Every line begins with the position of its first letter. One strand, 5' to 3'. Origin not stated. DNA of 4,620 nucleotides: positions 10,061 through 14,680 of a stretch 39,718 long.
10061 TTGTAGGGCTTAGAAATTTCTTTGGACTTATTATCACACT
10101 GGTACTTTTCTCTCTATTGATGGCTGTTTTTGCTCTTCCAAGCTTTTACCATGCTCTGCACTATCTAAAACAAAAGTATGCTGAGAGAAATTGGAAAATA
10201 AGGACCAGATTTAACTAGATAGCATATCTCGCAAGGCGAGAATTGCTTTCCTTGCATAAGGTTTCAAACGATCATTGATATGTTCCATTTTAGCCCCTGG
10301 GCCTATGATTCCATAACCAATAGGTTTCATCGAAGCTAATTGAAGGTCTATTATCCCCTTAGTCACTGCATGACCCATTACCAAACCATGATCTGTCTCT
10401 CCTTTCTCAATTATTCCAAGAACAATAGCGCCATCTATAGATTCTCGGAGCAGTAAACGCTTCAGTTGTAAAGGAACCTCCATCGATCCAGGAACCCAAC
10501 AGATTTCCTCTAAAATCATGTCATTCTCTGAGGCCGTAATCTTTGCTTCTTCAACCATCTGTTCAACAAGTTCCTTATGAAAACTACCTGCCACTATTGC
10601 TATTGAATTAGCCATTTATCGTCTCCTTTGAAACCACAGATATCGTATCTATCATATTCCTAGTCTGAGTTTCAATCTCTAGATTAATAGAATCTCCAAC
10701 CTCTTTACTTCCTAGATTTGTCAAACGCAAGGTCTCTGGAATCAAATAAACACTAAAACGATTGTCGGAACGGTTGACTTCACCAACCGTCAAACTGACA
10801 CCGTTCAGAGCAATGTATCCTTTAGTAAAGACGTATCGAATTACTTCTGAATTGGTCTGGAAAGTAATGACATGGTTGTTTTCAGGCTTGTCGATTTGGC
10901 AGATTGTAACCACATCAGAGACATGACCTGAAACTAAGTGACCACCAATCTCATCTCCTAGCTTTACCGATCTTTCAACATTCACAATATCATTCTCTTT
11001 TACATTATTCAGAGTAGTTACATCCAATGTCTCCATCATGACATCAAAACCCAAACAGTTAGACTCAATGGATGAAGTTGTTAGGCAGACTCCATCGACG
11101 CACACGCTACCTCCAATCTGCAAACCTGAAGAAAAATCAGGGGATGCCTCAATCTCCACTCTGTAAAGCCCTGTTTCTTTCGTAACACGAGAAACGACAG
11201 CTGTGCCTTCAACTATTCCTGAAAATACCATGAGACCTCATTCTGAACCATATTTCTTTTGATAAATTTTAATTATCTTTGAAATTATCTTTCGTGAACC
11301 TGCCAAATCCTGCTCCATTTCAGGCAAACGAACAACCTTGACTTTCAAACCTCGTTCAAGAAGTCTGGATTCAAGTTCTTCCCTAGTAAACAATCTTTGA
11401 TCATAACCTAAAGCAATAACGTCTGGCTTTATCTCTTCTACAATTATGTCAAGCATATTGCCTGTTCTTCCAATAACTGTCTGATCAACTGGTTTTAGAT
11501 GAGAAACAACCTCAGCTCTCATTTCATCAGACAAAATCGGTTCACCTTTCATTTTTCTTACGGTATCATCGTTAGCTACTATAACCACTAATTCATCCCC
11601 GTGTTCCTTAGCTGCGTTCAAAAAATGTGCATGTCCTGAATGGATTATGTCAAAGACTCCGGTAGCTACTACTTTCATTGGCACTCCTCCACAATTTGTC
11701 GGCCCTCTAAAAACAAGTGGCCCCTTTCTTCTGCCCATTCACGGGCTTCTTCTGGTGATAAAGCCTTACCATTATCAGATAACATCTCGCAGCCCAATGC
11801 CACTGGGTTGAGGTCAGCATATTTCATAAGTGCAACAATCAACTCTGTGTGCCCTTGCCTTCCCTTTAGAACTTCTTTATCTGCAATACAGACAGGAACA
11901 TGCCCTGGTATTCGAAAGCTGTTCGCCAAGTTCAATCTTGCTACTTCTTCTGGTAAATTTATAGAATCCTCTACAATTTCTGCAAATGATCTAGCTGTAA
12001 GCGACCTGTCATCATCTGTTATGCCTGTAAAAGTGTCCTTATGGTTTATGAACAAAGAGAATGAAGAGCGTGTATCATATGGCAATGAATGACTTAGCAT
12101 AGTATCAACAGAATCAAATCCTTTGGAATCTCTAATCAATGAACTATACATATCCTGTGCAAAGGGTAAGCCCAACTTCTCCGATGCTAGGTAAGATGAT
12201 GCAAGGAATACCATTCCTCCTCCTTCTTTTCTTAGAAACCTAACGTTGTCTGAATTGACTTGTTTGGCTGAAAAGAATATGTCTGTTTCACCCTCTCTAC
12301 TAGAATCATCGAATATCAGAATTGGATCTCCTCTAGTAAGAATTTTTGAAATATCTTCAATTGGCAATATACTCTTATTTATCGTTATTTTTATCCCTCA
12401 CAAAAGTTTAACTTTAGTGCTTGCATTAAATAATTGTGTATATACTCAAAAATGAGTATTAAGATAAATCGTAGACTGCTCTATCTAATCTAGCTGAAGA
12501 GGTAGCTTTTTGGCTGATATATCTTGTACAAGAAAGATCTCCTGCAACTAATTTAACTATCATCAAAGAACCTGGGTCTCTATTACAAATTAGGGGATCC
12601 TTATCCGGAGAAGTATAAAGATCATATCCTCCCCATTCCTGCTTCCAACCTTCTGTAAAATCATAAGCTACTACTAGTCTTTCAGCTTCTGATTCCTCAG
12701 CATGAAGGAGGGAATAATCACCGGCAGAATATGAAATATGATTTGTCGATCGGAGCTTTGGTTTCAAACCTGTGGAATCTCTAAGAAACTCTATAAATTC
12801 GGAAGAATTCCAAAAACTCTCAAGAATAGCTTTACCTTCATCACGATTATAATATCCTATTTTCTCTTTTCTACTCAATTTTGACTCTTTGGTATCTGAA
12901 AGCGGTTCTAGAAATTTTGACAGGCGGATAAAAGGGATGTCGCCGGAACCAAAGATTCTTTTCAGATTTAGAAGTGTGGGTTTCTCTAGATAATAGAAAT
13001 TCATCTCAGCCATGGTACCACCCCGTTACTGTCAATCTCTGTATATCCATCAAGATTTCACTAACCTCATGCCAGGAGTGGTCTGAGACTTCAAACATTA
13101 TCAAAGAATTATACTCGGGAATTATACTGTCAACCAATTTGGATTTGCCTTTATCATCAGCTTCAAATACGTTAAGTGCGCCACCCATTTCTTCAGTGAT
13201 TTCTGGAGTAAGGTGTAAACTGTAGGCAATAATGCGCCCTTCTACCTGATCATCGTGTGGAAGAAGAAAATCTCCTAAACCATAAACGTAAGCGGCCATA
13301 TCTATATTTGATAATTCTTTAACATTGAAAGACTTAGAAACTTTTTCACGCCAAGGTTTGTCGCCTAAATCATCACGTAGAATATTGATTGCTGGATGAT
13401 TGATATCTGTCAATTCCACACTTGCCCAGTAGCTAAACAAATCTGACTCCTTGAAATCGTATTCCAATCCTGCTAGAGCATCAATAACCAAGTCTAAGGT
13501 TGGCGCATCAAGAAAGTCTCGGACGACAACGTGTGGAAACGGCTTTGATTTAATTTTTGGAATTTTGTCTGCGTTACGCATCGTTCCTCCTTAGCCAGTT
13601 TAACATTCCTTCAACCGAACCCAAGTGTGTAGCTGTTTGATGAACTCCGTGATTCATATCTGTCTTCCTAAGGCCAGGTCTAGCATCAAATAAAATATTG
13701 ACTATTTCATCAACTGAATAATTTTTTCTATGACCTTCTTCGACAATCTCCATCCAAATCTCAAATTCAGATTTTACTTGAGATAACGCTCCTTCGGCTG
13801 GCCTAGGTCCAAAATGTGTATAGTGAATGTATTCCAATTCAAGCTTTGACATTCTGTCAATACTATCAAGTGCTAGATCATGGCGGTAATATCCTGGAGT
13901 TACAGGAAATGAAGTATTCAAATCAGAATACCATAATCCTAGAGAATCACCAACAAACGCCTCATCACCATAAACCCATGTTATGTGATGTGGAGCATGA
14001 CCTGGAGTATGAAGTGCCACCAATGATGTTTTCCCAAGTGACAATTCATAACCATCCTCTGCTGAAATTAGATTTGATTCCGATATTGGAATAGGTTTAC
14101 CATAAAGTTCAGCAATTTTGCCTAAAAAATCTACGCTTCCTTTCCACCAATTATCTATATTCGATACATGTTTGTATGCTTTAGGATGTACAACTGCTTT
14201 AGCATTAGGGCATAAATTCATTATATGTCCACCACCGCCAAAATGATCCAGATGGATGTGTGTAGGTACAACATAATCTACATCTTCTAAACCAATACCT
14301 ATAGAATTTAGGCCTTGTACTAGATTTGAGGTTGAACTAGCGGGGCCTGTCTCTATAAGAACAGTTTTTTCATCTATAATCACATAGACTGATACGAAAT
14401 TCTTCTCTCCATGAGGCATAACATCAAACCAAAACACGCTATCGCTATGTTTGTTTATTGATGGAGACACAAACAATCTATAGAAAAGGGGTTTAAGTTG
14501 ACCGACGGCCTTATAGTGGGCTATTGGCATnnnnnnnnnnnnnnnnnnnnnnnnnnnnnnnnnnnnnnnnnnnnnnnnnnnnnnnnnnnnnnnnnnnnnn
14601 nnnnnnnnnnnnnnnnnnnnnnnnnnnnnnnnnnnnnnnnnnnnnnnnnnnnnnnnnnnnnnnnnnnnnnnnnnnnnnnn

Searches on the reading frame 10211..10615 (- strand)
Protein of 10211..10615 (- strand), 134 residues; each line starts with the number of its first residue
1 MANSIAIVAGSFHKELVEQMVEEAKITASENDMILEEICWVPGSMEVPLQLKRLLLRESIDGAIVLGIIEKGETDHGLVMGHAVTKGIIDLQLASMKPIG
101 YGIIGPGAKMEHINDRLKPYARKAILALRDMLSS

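Call 32: search_protein_families(library=pfam, proteins=[window:10211-10615:-], max_evalue=0.01)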
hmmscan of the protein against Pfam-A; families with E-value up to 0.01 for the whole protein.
window:10211-10615:- (134 aa): 1 family
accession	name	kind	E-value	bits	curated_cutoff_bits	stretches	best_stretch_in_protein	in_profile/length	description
PF00885.24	DMRL_synthase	-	1.3e-25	90.3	26.7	1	4-132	3-135/139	6,7-dimethyl-8-ribityllumazine synthase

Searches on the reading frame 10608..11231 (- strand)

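Call 32: search_protein_families(library=pfam, proteins=[window:10608-11231:-], max_evalue=0.01)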
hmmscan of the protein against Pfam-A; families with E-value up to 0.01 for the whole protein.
window:10608-11231:- (207 aa): 1 family
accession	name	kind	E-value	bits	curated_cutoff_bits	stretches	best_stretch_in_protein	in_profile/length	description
PF00677.23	Lum_binding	-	6.7e-43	145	27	2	101-186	1-85/86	Lumazine binding domain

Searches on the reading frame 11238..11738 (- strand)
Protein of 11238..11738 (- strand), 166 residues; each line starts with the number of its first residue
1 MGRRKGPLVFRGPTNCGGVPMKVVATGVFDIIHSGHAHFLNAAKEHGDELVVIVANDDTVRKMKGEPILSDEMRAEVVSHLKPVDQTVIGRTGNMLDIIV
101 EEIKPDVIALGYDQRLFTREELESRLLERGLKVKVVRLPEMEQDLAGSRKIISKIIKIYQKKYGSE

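Call 32: search_protein_families(library=pfam, proteins=[window:11238-11738:-], max_evalue=0.01)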
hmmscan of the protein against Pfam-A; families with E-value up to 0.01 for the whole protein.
window:11238-11738:- (166 aa): 2 families
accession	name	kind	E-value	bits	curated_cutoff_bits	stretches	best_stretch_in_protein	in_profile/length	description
PF01467.32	CTP_transf_like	-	5.5e-20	72.4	21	1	25-141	2-119/133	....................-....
PF06574.18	FAD_syn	-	0.00015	22.1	27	1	22-50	8-36/158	FAD synthetase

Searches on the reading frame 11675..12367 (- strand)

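Call 32: search_protein_families(library=pfam, proteins=[window:11675-12367:-], max_evalue=0.01)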
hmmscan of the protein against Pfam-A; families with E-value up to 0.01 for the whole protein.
window:11675-12367:- (230 aa): 1 family
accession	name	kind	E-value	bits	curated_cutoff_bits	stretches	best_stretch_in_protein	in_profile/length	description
PF00926.24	DHBP_synthase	-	4.4e-44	150.7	26.4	1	5-227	2-190/191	3,4-dihydroxy-2-butanone 4-phosphate synthase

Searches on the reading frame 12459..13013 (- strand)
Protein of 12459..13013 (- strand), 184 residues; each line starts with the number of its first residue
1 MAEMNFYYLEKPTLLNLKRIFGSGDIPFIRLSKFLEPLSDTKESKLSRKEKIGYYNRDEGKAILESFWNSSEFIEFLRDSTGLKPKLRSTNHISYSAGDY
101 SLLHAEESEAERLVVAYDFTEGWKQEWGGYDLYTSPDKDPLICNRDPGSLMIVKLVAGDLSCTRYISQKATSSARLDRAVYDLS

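Call 32: search_protein_families(library=pfam, proteins=[window:12459-13013:-], max_evalue=0.01)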
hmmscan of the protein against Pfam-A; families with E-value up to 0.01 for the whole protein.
window:12459-13013:- (184 aa): 2 families
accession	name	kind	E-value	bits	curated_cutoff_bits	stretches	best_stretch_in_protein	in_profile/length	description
PF10637.15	Ofd1_CTDD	-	5.3e-08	33.1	27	1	46-139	94-188/255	Oxoglutarate and iron-dependent oxygenase degradation C-term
PF13661.12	2OG-FeII_Oxy_4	-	0.0022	18.9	27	1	94-135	5-47/98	2OG-Fe(II) oxygenase superfamily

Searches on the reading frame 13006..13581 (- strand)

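Call 32: search_protein_families(library=pfam, proteins=[window:13006-13581:-], max_evalue=0.01)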
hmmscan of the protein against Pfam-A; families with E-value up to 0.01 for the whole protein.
window:13006-13581:- (191 aa): 2 families
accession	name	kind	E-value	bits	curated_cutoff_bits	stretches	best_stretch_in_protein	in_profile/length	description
PF13661.12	2OG-FeII_Oxy_4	-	1.7e-25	89.8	27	1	97-190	3-98/98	2OG-Fe(II) oxygenase superfamily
PF13640.12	2OG-FeII_Oxy_3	-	1.1e-14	55.6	27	1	97-190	3-98/98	2OG-Fe(II) oxygenase superfamily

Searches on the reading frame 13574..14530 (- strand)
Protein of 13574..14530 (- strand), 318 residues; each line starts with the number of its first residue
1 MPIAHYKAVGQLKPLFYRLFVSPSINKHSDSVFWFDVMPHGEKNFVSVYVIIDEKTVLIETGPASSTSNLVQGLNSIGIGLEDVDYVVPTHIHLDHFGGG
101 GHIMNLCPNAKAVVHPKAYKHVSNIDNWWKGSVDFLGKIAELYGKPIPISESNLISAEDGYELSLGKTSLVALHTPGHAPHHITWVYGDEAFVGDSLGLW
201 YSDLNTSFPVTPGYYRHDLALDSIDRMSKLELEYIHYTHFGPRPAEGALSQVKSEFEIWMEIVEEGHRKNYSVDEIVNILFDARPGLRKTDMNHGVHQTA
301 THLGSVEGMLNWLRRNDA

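Call 32: search_protein_families(library=pfam, proteins=[window:13574-14530:-], max_evalue=0.01)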
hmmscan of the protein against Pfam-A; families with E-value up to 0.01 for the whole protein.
window:13574-14530:- (318 aa): 2 families
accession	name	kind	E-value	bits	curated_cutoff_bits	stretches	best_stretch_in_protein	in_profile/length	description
PF00753.33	Lactamase_B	-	9.4e-25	88.1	22.7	1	45-239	5-196/196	Metallo-beta-lactamase superfamily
PF12706.13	Lactamase_B_2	-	0.00011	22.3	27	1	56-123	2-71/200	Beta-lactamase superfamily domain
